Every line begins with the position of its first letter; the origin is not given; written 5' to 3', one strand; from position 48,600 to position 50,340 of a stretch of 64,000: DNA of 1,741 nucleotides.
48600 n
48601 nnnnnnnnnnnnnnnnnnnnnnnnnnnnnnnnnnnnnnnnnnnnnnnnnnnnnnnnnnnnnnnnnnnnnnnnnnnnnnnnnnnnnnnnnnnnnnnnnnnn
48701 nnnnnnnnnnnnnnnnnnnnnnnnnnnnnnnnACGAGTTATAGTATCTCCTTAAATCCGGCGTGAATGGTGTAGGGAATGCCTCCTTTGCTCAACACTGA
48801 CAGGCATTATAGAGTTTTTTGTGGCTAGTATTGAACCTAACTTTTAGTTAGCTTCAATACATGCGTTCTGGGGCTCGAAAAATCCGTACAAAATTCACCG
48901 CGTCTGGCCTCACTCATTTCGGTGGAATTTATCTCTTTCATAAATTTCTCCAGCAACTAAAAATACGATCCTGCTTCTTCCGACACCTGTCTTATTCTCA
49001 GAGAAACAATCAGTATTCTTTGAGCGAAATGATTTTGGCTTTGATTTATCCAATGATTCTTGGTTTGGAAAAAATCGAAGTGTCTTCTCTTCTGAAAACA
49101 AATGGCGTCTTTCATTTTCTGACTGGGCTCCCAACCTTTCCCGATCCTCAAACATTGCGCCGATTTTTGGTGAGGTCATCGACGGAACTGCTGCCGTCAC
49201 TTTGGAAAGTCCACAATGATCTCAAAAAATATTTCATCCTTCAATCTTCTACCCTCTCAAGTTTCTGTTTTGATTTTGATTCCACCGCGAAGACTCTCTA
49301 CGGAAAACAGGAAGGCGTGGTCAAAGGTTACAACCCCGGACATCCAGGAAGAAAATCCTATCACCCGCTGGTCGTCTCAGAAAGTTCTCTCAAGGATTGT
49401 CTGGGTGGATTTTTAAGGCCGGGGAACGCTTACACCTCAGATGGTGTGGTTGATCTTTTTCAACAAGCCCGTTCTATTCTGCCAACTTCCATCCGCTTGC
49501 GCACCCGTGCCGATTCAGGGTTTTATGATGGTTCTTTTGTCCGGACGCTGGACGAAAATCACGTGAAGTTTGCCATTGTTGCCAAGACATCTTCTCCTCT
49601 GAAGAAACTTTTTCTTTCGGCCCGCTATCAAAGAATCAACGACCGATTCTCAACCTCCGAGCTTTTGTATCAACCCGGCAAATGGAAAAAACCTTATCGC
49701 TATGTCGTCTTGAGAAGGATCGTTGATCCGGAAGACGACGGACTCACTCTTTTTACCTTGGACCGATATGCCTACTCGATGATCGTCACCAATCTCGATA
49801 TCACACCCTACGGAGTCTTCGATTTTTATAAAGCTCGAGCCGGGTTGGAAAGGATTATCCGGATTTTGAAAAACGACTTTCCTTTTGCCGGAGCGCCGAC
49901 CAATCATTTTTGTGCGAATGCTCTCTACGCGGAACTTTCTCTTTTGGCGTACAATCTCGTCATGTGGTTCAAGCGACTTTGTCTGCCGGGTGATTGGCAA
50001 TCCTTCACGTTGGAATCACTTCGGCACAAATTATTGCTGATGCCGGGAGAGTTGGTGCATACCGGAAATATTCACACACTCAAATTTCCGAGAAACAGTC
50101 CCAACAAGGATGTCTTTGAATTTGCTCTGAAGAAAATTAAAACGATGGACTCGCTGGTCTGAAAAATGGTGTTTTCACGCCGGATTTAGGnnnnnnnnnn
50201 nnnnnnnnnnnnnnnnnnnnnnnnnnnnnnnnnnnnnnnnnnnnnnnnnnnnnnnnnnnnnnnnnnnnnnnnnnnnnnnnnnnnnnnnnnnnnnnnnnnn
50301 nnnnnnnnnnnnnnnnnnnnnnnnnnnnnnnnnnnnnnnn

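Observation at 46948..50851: IS1380-family element inserted in frame into a single roughly 818-codon gene; precise excision restores the reading frame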

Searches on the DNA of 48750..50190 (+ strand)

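Call 44: search_dna_similar(query=window:48750-50190:+, collection=plasmids, mode=distant, max_rows=10)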
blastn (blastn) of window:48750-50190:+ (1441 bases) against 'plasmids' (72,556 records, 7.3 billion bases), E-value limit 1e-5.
No match.
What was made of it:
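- Tried and rejected: The plasmid collection has no match to the IS (call 44).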

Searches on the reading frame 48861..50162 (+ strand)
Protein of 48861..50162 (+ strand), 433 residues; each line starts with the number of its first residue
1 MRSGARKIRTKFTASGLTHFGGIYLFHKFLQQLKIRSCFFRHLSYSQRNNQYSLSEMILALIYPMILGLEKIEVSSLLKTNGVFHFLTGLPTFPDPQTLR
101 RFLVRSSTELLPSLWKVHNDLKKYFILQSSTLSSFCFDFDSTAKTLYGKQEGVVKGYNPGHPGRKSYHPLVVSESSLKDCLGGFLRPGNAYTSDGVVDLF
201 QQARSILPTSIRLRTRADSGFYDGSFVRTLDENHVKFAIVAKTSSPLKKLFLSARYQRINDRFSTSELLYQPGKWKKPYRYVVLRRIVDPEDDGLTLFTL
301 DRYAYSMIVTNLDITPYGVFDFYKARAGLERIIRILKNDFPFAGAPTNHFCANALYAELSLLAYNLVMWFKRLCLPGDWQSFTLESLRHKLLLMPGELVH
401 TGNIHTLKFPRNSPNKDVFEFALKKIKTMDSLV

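Call 5: search_protein_families(library=ncbifam, proteins=[window:48861-50162:+], max_evalue=0.01)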
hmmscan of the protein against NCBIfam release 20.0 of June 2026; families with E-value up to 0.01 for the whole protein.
window:48861-50162:+ (433 aa): 2 families
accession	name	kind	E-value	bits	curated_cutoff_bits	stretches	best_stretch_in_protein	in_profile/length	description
NF033539.1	transpos_IS1380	equivalog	1.6e-75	254.3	180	1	10-412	2-418/419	IS1380 family transposase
NF033559.2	transpos_IS1634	equivalog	0.0013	17.8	100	0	217-284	215-285/483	IS1634 family transposase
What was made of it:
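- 48861..50162 (+): Transposase gene, 433 aa, intact. NF033539 IS1380 family transposase, 254.3 bits (cutoff 180), profile positions 2-418 of 419 (call 5).
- On IS1380 family insertion sequence: NF033539: 254.3 bits against a cutoff of 180, nearly full-length (call 5).
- Closest known: ISEcp1 and other IS1380-family insertion sequences. Same: Single DDE transposase of about 430 aa that passes the NCBIfam IS1380 equivalog cutoff (call 5).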

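Call 6: search_protein_families(library=pfam, proteins=[window:48861-50162:+], max_evalue=0.01)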
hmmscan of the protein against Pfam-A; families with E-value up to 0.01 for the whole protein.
window:48861-50162:+ (433 aa): 2 families
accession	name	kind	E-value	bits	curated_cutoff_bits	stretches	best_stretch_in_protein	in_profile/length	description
PF13701.12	DDE_Tnp_1_4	-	2.3e-53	181.5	34.7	1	5-429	6-433/435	Transposase DDE domain group 1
PF01609.27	DDE_Tnp_1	-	9.5e-11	42.3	23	1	137-366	7-200/200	Transposase DDE domain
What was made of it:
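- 48861..50162 (+): PF13701, 181.5 bits (call 6).
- On IS1380 family insertion sequence: PF13701 DDE_Tnp_1_4: 181.5 bits against 34.7 (call 6).
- Checked: The 433-aa protein is an IS1380-family transposase: NCBIfam NF033539, 254 bits against a cutoff of 180 (call 5); Pfam DDE_Tnp_1_4, 181 bits (call 6).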

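Call 10: find_encoding_contigs(protein=window:48861-50162:+, flank=3000, max_places=10)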
Protein window:48861-50162:+ (433 aa): 6 contigs read that carry it; 3 places shown.
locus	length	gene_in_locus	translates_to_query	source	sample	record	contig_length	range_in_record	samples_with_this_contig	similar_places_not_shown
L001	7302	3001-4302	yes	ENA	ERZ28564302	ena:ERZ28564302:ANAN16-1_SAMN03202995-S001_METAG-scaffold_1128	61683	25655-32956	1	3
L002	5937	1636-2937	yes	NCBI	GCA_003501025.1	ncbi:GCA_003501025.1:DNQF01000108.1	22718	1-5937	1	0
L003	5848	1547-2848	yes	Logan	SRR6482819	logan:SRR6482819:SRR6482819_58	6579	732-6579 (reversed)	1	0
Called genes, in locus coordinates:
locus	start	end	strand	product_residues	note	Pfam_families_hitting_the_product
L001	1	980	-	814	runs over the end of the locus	-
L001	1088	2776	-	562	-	PF00226:DnaJ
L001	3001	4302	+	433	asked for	PF13701:DDE_Tnp_1_4, PF01609:DDE_Tnp_1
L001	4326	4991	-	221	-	-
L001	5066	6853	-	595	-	-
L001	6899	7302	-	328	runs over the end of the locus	PF00494:SQS_PSY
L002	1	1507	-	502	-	?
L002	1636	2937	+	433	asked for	PF13701:DDE_Tnp_1_4, PF01609:DDE_Tnp_1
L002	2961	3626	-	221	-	-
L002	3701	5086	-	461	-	-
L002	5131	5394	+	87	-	-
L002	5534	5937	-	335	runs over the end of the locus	PF00494:SQS_PSY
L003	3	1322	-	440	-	?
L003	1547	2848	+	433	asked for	PF13701:DDE_Tnp_1_4, PF01609:DDE_Tnp_1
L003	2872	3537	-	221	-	-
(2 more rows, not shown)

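Call 14: find_homologous_proteins(query=window:48861-50162:+, max_evalue=1e-20)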
Query window:48861-50162:+ (433 aa): 2838 proteins with E <= 1e-20 among 6691 candidates; the best 120 are listed.
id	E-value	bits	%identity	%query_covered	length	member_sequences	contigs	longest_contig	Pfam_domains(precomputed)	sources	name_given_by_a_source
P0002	1.8e-259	879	87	100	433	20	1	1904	PF13701.13,PF01609.28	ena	-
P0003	3.3e-256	868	87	100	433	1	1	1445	PF13701.13,PF01609.28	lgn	-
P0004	7.4e-256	867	86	100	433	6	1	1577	PF13701.13,PF01609.28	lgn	-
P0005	9.9e-255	863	86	100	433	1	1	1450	PF13701.13,PF01609.28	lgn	-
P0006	7.2e-253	857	87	100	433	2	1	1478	PF13701.13,PF01609.28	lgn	-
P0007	5.2e-252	854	85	100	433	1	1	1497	PF13701.13,PF01609.28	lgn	-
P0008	1.0e-250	850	84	100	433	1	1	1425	PF13701.13,PF01609.28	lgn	-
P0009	2.8e-249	845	85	100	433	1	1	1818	PF13701.13,PF01609.28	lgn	-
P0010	4.2e-212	723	86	84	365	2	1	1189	PF13701.13,PF01609.28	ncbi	ncbi:MAG: IS1380 family transposase, partial [Deltaproteobacteria bacterium]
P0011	2.0e-204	697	69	100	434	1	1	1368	PF13701.13,PF01609.28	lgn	-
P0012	5.3e-200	683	69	100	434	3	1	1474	PF13701.13,PF01609.28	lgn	-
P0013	5.4e-200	683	70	100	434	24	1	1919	PF13701.13,PF01609.28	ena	-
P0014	2.7e-197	674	68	100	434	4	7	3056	PF13701.13,PF01609.28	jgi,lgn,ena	-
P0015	2.8e-197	674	68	100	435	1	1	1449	PF13701.13,PF01609.28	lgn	-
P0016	6.5e-197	673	67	100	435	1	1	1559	PF13701.13,PF01609.28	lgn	-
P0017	4.1e-196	670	68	100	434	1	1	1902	PF13701.13,PF01609.28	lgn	-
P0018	1.1e-195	669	67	99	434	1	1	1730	PF13701.13,PF01609.28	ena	-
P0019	1.3e-195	668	68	98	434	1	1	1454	PF13701.13,PF01609.28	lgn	-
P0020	2.0e-195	668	67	99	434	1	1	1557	PF13701.13,PF01609.28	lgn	-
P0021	3.0e-195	667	68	100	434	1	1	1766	PF13701.13,PF01609.28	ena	-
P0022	4.3e-195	667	67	100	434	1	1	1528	PF13701.13,PF01609.28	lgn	-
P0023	5.7e-195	666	68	100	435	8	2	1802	PF13701.13,PF01609.28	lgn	-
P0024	6.2e-195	666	68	100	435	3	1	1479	PF13701.13,PF01609.28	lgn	-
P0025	7.6e-194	663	67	100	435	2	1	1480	PF13701.13,PF01609.28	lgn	-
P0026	8.6e-194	662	67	100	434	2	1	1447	PF13701.13,PF01609.28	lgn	-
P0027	2.2e-193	661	68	100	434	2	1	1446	PF13701.13,PF01609.28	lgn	-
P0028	2.6e-193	661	67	100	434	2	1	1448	PF13701.13,PF01609.28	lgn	-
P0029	2.9e-193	661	67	100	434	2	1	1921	PF13701.13,PF01609.28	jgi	-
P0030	3.1e-193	661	68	100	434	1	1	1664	PF13701.13,PF01609.28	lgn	-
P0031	4.2e-193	660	67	98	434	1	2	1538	PF13701.13,PF01609.28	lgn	-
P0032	5.5e-193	660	67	100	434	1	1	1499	PF13701.13,PF01609.28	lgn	-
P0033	1.3e-192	659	68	100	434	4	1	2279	PF13701.13,PF01609.28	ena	-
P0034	2.1e-191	655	67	100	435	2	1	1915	PF13701.13,PF01609.28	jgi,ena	-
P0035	5.8e-191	653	67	100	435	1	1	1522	PF13701.13,PF01609.28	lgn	-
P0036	1.7e-190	652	66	100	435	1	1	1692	PF13701.13,PF01609.28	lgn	-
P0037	1.6e-189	648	66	100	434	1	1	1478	PF13701.13,PF01609.28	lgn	-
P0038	3.1e-189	647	66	100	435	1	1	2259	PF13701.13,PF01609.28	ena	-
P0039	6.4e-189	646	66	98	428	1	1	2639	PF13701.13,PF01609.28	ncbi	-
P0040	1.8e-186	638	64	100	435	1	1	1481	PF13701.13,PF01609.28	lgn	-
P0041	1.1e-184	632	63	100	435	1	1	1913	PF13701.13,PF01609.28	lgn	-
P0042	1.2e-184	632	64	100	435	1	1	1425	PF13701.13,PF01609.28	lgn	-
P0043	9.5e-184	629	63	100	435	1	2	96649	PF13701.13,PF01609.28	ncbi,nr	ncbi:MAG: IS1380 family transposase [Chlamydiae bacterium]|nr:IS1380 family transposase [Chlamydiota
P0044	1.1e-183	629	64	100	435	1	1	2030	PF13701.13,PF01609.28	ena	-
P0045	1.8e-183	628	65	100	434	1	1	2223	PF13701.13,PF01609.28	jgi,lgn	jgi:hypothetical protein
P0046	4.1e-182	624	64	100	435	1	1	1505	PF13701.13,PF01609.28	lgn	-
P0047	4.8e-182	624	63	100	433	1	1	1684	PF13701.13,PF01609.28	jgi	jgi:hypothetical protein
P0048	1.4e-181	622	64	100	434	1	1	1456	PF13701.13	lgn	-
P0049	2.3e-181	622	64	100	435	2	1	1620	PF13701.13,PF01609.28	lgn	-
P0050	3.0e-181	621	64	100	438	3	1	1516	PF13701.13,PF01609.28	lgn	-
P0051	1.3e-180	619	64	100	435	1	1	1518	PF13701.13,PF01609.28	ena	-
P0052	1.5e-180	619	63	100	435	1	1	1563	PF13701.13,PF01609.28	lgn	-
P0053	1.3e-179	616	63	100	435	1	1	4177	PF13701.13,PF01609.28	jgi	jgi:hypothetical protein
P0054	6.3e-179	613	63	100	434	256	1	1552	PF13701.13,PF01609.28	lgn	-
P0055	4.6e-178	611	62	100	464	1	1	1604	PF13701.13,PF01609.28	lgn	-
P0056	5.1e-178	610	61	100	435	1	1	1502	PF13701.13,PF01609.28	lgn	-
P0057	7.2e-178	610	62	100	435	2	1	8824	PF13701.13,PF01609.28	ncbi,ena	-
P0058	8.5e-178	610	63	100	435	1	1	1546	PF13701.13,PF01609.28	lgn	-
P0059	9.8e-178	610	63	100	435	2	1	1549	PF13701.13,PF01609.28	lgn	-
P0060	1.4e-177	609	63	100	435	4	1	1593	PF13701.13,PF01609.28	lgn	-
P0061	2.3e-177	608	62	100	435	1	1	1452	PF13701.13,PF01609.28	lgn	-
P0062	6.5e-177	607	62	100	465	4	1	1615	PF13701.13,PF01609.28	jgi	jgi:hypothetical protein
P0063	2.9e-176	605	62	100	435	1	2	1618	PF13701.13,PF01609.28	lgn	-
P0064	3.7e-176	604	62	100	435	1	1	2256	PF13701.13,PF01609.28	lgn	-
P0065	4.3e-176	604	62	99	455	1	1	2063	PF13701.13,PF01609.28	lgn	-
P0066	7.2e-176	603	61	100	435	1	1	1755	PF13701.13,PF01609.28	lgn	-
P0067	3.1e-175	601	60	100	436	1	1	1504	PF13701.13,PF01609.28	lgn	-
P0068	3.1e-175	601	63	100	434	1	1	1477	PF13701.13,PF01609.28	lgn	-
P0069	3.8e-175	601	62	100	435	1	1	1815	PF13701.13,PF01609.28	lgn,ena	-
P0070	6.1e-175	600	62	100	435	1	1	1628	PF13701.13,PF01609.28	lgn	-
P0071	7.2e-175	600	62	100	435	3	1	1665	PF13701.13,PF01609.28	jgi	jgi:hypothetical protein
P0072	1.4e-174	599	62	100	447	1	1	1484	PF13701.13,PF01609.28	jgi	jgi:hypothetical protein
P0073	2.3e-174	598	61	100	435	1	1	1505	PF13701.13,PF01609.28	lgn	-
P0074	2.5e-174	598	61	100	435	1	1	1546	PF13701.13,PF01609.28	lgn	-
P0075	3.0e-174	598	61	100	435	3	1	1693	PF13701.13,PF01609.28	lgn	-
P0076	4.4e-174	597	67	91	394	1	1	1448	PF13701.13,PF01609.28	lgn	-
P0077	6.2e-174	597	61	100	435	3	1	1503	PF13701.13,PF01609.28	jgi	jgi:hypothetical protein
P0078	1.4e-173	596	59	100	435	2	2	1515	PF13701.13,PF01609.28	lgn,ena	-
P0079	2.2e-173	595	60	100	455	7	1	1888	PF13701.13,PF01609.28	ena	-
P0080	2.5e-173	595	60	100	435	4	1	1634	PF13701.13,PF01609.28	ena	-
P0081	3.4e-173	595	60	100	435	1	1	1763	PF13701.13,PF01609.28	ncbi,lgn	-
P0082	8.0e-173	593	60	100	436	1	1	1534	PF13701.13,PF01609.28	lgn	-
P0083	9.0e-173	593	70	87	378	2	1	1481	PF13701.13,PF01609.28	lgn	-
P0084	1.6e-172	592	60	100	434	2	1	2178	PF13701.13,PF01609.28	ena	-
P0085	1.8e-172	592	60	100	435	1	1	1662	PF13701.13,PF01609.28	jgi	jgi:hypothetical protein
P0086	2.5e-172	592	60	100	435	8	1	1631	PF13701.13,PF01609.28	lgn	-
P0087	3.3e-172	591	60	100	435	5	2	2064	PF13701.13,PF01609.28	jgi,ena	-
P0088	4.8e-172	591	61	100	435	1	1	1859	PF13701.13,PF01609.28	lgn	-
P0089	4.8e-172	591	69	87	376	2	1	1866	PF13701.13,PF01609.28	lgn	-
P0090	7.7e-172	590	60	100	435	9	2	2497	PF13701.13,PF01609.28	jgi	jgi:hypothetical protein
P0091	8.6e-172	590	61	100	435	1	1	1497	PF13701.13,PF01609.28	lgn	-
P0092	4.0e-171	588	60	100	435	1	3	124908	PF13701.13,PF01609.28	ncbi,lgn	-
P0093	6.4e-171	587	59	100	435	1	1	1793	PF13701.13,PF01609.28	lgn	-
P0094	9.0e-171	587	60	100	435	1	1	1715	PF13701.13,PF01609.28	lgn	-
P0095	1.4e-170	586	69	87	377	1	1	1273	PF13701.13,PF01609.28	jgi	jgi:hypothetical protein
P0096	2.0e-170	585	61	100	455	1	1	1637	PF13701.13,PF01609.28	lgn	-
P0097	2.0e-170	585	59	100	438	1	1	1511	PF13701.13,PF01609.28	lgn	-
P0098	2.1e-170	585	60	100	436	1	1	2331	PF13701.13,PF01609.28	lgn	-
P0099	5.4e-170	584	60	100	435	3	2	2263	PF13701.13,PF01609.28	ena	-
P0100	6.6e-170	584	60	100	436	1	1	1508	PF13701.13,PF01609.28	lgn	-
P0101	7.2e-170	584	60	100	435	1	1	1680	PF13701.13,PF01609.28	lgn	-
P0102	7.3e-170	584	60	100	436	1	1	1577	PF13701.13,PF01609.28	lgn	-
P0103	8.4e-170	583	60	100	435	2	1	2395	PF13701.13,PF01609.28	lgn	-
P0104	1.4e-169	583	61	100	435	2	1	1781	PF13701.13,PF01609.28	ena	-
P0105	1.4e-169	583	59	100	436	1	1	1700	PF13701.13,PF01609.28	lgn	-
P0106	1.5e-169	583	59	100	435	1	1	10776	PF13701.13,PF01609.28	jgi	jgi:hypothetical protein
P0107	1.7e-169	582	59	100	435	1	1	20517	PF13701.13,PF01609.28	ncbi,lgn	-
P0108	2.4e-169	582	60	100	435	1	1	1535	PF13701.13,PF01609.28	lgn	-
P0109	2.6e-169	582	68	87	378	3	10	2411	PF13701.13,PF01609.28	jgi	jgi:hypothetical protein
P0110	4.2e-169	581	60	100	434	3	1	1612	PF13701.13,PF01609.28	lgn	-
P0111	5.6e-169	581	59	100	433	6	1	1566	PF13701.13,PF01609.28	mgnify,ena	mgnify:FL=1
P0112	1.4e-168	579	59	100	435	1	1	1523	PF13701.13,PF01609.28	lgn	-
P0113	2.6e-168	579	59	100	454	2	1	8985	PF13701.13,PF01609.28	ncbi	-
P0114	2.7e-168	578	60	100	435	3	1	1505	PF13701.13,PF01609.28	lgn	-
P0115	3.8e-168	578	58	99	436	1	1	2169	PF13701.13,PF01609.28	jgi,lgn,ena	-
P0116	5.3e-168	577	60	100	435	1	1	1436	PF13701.13,PF01609.28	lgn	-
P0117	5.5e-168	577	59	100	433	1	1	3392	PF13701.13,PF01609.28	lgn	-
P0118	8.7e-168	577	59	100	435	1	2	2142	PF13701.13,PF01609.28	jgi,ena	jgi:hypothetical protein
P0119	1.2e-167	576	59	100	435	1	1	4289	PF13701.13,PF01609.28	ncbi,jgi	jgi:hypothetical protein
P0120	3.9e-167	575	59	100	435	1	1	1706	PF13701.13,PF01609.28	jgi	jgi:hypothetical protein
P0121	1.2e-166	573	59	100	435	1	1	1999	PF13701.13,PF01609.28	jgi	jgi:hypothetical protein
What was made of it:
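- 48861..50162 (+): The closest other proteins are 84-87% identical (call 14).
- Closest known: ISEcp1 and other IS1380-family insertion sequences. Different: The transposase is at most 87% identical to any other protein in the collection (call 14), so by the usual ISfinder practice it would get a new IS name.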

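Call 15: find_encoding_contigs(protein=P0002, flank=1500, max_places=6)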
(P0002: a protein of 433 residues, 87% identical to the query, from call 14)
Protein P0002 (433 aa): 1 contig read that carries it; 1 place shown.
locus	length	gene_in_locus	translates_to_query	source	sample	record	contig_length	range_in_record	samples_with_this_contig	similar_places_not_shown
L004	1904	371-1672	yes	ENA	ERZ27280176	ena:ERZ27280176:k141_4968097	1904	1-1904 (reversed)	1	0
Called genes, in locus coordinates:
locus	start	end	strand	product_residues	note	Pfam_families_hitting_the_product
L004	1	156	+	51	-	?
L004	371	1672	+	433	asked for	PF13701:DDE_Tnp_1_4, PF01609:DDE_Tnp_1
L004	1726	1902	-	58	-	?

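Call 16: find_encoding_contigs(protein=P0014, flank=1500, max_places=8)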
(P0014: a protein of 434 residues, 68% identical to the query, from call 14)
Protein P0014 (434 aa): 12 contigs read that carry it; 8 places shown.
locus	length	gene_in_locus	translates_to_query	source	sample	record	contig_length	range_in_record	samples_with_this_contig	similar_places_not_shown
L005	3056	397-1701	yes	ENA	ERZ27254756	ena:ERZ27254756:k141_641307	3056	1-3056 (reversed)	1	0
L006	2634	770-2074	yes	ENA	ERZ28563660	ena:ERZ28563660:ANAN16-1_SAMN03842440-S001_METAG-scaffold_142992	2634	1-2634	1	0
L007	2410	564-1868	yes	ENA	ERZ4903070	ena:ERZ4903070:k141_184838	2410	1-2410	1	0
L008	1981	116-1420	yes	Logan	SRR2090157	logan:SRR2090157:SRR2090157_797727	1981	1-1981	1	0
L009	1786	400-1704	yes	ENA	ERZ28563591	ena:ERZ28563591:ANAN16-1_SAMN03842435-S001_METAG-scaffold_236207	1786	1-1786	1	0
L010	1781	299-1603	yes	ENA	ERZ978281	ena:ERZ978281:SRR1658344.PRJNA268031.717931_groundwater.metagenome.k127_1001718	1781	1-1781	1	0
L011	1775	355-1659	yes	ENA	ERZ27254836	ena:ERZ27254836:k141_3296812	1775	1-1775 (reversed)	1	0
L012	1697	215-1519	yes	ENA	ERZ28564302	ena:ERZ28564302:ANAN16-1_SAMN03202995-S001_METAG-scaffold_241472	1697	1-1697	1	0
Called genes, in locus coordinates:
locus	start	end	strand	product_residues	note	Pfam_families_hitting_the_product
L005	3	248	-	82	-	?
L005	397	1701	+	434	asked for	PF13701:DDE_Tnp_1_4, PF01609:DDE_Tnp_1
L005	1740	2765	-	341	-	PF13384:HTH_23, PF13518:HTH_28 (weak), PF13551:HTH_29, PF13565:HTH_32 (weak), PF13592:HTH_33, PF13358:DDE_3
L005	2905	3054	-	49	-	?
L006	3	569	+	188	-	?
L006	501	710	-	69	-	-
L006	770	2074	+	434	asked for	PF13701:DDE_Tnp_1_4, PF01609:DDE_Tnp_1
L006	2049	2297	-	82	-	-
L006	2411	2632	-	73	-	?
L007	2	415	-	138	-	?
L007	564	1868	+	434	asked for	PF13701:DDE_Tnp_1_4, PF01609:DDE_Tnp_1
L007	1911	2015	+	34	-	-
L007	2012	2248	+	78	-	PF00550:PP-binding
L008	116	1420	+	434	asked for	PF13701:DDE_Tnp_1_4, PF01609:DDE_Tnp_1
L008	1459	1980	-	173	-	?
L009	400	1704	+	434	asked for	PF13701:DDE_Tnp_1_4, PF01609:DDE_Tnp_1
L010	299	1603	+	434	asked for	PF13701:DDE_Tnp_1_4, PF01609:DDE_Tnp_1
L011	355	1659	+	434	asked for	PF13701:DDE_Tnp_1_4, PF01609:DDE_Tnp_1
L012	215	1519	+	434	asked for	PF13701:DDE_Tnp_1_4, PF01609:DDE_Tnp_1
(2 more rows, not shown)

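Call 17: find_encoding_contigs(protein=P0043, flank=1500, max_places=4)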
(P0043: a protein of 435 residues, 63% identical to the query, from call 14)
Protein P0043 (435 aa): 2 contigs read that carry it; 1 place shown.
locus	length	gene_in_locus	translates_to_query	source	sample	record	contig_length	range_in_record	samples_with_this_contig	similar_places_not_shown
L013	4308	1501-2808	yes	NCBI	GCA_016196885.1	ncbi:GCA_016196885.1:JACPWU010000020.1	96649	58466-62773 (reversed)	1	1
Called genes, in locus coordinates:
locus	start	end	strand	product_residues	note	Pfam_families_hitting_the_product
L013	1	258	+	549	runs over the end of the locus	PF02463:SMC_N, PF13476:AAA_23, PF13304:AAA_21 (faint)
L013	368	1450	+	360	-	-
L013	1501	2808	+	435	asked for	PF13701:DDE_Tnp_1_4, PF01609:DDE_Tnp_1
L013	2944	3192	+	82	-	PF02700:PurS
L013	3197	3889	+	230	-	PF01965:DJ-1_PfpI, PF13507:GATase_5, PF07685:GATase_3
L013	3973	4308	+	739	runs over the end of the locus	PF18072:FGAR-AT_linker, PF00586:AIRS, PF02769:AIRS_C, PF00586:AIRS, PF02769:AIRS_C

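Call 22: find_encoding_contigs(protein=P0009, flank=600, max_places=4)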
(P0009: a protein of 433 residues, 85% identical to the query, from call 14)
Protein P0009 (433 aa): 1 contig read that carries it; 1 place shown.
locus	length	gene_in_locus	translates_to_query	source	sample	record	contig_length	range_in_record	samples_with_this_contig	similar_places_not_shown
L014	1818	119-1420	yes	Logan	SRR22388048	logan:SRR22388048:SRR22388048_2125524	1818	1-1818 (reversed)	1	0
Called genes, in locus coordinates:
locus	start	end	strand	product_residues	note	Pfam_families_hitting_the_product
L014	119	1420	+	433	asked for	PF13701:DDE_Tnp_1_4, PF01609:DDE_Tnp_1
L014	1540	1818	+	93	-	?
